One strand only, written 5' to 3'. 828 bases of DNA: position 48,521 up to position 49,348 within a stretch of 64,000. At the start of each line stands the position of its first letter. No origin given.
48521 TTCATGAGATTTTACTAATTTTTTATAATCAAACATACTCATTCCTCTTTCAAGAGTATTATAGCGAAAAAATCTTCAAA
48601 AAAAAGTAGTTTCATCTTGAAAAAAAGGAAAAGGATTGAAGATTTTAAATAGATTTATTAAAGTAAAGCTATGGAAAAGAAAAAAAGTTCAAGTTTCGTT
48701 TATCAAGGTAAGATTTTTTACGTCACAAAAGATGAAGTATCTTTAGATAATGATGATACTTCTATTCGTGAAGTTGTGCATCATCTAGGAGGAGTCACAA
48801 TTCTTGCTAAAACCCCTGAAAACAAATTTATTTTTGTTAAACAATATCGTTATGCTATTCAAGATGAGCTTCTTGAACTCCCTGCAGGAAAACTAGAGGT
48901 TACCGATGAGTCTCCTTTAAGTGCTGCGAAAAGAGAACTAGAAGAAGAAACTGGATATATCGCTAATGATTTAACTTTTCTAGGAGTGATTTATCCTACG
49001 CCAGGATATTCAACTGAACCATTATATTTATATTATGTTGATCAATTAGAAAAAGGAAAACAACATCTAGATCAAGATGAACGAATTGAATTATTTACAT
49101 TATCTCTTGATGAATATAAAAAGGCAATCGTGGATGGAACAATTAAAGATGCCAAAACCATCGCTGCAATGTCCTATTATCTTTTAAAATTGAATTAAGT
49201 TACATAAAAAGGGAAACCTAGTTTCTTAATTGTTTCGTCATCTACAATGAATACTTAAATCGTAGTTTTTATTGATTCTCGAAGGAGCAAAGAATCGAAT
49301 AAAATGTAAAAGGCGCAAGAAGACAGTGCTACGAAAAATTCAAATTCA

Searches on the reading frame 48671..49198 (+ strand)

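Call 83: search_protein_families(library=pfam, proteins=[window:48671-49198:+], max_evalue=0.001)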
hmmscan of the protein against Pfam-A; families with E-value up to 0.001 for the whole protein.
window:48671-49198:+ (175 aa): 1 family
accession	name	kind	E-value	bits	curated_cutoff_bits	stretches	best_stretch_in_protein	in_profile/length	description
PF00293.34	NUDIX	-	6.1e-15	55.9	21.1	1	41-152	5-119/134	NUDIX domain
